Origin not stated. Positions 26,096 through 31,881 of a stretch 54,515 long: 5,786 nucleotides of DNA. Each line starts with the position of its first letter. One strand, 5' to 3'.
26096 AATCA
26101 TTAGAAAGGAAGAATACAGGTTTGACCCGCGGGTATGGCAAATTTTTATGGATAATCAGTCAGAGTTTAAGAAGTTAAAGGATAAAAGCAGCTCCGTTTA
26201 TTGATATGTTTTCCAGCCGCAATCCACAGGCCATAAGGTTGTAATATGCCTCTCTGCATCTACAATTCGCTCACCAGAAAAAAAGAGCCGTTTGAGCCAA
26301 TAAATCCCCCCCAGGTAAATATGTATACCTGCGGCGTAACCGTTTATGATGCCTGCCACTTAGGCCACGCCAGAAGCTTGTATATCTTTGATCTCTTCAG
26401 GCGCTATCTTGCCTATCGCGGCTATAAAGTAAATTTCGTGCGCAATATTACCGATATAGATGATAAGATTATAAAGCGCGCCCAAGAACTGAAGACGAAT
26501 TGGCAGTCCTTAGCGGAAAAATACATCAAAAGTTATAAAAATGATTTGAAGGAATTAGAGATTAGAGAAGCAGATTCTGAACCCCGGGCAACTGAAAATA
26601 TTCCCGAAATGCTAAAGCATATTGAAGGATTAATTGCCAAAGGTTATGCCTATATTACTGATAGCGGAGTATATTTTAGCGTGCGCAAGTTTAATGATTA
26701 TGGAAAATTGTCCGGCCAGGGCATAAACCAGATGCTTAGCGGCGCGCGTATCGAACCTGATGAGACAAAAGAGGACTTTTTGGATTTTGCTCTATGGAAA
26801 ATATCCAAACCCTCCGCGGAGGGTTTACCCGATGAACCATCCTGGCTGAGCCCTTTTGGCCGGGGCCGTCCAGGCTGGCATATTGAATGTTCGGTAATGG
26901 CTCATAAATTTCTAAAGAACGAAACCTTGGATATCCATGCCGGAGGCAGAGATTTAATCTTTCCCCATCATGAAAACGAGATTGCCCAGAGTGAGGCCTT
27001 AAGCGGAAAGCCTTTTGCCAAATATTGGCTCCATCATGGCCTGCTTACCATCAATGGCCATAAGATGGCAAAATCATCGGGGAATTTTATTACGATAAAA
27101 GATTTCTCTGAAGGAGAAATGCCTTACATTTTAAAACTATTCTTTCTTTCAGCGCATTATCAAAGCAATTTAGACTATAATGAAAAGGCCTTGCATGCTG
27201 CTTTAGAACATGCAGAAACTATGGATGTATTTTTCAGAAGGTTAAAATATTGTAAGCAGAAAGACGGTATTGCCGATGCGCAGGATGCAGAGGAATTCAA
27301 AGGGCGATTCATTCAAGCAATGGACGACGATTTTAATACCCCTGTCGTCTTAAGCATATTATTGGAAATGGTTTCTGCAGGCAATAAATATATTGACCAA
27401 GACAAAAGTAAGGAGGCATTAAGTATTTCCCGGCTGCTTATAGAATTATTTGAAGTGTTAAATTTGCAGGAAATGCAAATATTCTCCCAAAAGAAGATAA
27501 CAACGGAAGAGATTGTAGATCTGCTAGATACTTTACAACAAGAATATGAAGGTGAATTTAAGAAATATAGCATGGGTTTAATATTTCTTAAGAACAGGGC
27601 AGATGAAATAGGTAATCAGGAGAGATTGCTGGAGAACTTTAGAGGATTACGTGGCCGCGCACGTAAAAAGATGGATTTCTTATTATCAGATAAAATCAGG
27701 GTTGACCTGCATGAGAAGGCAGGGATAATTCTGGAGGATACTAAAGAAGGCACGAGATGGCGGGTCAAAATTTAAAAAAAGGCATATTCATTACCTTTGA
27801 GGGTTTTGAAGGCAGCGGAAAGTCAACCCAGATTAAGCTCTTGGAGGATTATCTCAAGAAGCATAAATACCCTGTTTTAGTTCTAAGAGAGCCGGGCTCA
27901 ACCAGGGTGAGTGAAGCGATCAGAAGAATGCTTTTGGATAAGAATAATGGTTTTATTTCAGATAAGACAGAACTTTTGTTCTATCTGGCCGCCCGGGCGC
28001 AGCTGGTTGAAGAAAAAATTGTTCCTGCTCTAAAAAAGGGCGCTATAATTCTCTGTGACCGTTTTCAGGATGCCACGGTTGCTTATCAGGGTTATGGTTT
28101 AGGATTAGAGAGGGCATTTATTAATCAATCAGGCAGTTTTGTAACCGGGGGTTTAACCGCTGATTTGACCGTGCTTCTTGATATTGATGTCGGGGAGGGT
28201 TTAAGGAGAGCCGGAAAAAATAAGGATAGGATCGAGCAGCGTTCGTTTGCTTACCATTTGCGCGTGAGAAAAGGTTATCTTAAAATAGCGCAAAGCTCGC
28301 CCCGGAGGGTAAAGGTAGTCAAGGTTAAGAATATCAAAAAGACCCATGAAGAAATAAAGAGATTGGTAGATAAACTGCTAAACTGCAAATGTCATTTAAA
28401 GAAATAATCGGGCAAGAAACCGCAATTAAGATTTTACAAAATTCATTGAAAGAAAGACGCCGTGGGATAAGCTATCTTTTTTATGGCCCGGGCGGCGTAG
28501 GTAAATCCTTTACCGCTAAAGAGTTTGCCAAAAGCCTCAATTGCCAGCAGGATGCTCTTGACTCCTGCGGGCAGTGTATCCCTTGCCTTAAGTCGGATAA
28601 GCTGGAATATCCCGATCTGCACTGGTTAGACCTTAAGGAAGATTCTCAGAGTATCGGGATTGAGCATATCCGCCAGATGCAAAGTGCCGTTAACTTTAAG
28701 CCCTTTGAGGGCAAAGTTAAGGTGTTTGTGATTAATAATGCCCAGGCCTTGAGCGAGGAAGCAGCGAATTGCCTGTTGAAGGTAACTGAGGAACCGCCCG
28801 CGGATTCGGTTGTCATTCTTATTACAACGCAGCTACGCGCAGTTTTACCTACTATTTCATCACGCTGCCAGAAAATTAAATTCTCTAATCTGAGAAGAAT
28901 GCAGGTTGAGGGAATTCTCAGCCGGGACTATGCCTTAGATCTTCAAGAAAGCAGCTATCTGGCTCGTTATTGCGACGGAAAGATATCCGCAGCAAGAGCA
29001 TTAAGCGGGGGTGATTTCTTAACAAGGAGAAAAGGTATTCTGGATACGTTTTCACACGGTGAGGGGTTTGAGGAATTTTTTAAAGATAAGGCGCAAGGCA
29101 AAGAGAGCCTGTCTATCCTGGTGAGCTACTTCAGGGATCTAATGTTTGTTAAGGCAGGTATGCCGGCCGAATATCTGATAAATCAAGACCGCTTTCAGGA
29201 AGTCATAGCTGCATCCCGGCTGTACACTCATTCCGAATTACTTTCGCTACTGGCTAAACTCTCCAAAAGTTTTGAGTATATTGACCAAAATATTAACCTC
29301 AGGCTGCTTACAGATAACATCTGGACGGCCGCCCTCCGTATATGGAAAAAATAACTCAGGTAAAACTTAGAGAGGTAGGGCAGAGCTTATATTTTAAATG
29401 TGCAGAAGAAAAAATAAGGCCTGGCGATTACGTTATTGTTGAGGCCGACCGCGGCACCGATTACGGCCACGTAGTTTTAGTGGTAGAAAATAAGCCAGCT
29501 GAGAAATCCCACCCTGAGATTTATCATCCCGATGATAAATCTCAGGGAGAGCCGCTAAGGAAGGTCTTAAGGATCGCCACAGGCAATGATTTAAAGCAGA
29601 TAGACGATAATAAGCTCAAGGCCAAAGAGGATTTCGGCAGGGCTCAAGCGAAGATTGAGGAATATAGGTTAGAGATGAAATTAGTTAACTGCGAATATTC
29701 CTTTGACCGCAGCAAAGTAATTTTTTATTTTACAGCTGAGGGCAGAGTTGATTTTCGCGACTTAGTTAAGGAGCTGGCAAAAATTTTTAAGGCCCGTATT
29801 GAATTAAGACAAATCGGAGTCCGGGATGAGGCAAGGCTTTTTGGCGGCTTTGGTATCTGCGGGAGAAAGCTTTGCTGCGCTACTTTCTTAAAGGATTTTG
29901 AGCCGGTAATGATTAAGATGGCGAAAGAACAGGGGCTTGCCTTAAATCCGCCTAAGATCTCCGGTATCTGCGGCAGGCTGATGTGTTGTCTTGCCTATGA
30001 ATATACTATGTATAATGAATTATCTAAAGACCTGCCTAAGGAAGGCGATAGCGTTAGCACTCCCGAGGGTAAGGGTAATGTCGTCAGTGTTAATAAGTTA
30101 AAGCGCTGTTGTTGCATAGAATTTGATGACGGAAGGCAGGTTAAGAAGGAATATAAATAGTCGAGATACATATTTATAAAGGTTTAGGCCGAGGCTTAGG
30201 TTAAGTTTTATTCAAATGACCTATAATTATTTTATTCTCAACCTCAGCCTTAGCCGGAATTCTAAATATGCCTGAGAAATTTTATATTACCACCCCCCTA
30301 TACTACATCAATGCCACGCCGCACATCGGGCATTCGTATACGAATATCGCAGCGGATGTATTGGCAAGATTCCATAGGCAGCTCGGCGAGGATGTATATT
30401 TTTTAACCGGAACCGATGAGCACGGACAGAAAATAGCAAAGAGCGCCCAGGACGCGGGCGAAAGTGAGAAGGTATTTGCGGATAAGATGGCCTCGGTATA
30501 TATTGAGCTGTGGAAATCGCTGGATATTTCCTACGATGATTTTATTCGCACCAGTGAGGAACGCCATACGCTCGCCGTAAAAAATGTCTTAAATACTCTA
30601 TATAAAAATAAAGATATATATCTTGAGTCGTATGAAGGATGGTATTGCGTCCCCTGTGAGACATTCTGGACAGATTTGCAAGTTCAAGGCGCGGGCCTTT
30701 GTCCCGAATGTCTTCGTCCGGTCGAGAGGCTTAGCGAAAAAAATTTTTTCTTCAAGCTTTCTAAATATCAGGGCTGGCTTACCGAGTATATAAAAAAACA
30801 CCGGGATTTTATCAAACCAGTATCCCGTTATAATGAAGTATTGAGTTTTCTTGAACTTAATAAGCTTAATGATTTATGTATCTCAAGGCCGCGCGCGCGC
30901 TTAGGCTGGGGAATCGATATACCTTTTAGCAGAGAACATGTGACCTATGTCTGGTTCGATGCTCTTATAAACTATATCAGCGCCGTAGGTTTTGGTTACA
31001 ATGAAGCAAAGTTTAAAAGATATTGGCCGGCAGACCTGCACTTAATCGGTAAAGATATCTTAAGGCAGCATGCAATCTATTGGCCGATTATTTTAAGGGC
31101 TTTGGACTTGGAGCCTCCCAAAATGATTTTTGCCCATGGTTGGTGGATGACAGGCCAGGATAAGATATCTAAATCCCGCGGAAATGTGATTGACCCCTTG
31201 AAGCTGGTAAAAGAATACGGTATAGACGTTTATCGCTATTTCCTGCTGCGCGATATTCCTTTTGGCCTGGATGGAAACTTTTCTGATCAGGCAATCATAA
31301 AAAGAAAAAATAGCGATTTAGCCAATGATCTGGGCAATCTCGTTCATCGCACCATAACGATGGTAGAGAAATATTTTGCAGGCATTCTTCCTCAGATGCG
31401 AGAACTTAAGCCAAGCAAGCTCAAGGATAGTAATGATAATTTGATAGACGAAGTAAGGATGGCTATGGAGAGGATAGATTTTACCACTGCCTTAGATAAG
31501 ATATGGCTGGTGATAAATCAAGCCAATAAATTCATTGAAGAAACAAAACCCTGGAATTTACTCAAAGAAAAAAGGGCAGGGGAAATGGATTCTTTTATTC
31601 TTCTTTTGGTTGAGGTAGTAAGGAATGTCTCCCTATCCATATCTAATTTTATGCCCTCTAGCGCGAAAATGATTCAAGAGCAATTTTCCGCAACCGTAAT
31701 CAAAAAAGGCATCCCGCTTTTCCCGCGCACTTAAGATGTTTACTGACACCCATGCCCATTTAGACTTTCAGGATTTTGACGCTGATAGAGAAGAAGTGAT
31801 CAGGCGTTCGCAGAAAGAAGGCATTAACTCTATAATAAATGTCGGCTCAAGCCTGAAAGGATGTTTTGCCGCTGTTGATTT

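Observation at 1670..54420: Essential housekeeping genes carry in-frame palindromes and short-period tandem arrays (RPE-like selfish DNA)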

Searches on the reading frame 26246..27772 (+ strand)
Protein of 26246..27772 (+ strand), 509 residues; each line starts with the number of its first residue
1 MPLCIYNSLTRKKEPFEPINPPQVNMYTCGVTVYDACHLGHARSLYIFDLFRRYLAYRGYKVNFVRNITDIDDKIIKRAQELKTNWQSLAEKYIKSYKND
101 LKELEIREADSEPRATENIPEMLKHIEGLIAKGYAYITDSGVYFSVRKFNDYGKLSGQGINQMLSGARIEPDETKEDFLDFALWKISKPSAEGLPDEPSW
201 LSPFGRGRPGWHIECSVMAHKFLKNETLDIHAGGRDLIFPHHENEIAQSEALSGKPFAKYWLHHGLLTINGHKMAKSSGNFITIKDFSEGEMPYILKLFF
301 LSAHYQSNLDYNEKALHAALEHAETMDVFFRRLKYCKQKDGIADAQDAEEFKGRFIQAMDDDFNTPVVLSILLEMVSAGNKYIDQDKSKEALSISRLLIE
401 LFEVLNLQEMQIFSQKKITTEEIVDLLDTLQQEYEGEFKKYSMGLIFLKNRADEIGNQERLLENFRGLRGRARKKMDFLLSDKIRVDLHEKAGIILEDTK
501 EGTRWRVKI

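Call 56: search_protein_families(library=pfam, max_evalue=0.000001, proteins=[window:26246-27772:+])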
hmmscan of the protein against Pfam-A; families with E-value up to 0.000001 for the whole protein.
window:26246-27772:+ (509 aa): 3 families
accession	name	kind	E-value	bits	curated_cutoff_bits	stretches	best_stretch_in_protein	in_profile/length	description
PF01406.26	tRNA-synt_1e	-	9.1e-122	406.6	27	1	16-319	2-299/301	tRNA synthetases class I (C) catalytic domain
PF09190.17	DALR_2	-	1.2e-11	45.4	22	1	354-406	1-54/57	DALR domain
PF09334.17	tRNA-synt_1g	-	2.9e-11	43.2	20.1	0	35-144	12-122/391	tRNA synthetases class I (M)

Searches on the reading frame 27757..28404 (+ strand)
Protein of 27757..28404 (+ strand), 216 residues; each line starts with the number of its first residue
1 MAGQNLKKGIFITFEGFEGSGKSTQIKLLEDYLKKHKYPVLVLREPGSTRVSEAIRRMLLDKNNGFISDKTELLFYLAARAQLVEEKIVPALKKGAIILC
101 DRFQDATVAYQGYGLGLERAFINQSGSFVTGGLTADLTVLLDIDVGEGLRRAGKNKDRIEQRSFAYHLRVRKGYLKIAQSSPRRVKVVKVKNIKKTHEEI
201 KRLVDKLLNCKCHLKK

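Call 56: search_protein_families(library=pfam, max_evalue=0.000001, proteins=[window:27757-28404:+])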
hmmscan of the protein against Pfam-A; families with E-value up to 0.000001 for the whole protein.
window:27757-28404:+ (216 aa): 1 family
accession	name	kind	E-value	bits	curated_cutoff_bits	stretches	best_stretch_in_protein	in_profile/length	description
PF02223.23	Thymidylate_kin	-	1.1e-41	143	27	1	14-200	1-185/185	Thymidylate kinase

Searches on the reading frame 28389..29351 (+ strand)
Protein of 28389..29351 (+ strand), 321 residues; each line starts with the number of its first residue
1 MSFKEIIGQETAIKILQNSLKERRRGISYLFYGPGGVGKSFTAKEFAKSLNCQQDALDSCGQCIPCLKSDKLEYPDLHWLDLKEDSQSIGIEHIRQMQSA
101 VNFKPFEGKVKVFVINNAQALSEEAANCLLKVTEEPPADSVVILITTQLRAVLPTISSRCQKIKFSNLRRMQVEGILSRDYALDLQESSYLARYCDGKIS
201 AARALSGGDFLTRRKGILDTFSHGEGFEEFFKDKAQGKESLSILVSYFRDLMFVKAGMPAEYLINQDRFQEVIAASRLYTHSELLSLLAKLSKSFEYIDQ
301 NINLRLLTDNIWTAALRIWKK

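Call 56: search_protein_families(library=pfam, max_evalue=0.000001, proteins=[window:28389-29351:+])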
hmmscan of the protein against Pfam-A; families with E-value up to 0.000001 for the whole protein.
window:28389-29351:+ (321 aa): 1 family
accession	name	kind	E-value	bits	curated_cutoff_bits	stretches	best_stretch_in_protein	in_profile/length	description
PF13177.12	DNA_pol3_delta2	-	2.3e-50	171.1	27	1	8-168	1-160/161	DNA polymerase III, delta subunit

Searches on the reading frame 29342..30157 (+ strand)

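Call 56: search_protein_families(library=pfam, max_evalue=0.000001, proteins=[window:29342-30157:+])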
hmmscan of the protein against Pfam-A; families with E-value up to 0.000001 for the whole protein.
window:29342-30157:+ (272 aa): 1 family
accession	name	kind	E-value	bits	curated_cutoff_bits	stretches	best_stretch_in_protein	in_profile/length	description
PF04468.17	PSP1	-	8.5e-34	116.2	27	1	74-158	2-86/86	PSP1 C-terminal conserved region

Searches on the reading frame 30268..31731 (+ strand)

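Call 56: search_protein_families(library=pfam, max_evalue=0.000001, proteins=[window:30268-31731:+])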
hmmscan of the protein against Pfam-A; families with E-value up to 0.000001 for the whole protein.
window:30268-31731:+ (488 aa): 3 families
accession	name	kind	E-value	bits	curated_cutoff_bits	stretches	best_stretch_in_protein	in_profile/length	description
PF09334.17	tRNA-synt_1g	-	1.5e-105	353.6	20.1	2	156-362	180-390/391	tRNA synthetases class I (M)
PF00133.28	tRNA-synt_1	-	9.9e-28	97.5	22.7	2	224-329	297-404/414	tRNA synthetases class I (I, L, M and V)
PF01406.26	tRNA-synt_1e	-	1.6e-11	44.6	27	1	16-118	21-122/301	tRNA synthetases class I (C) catalytic domain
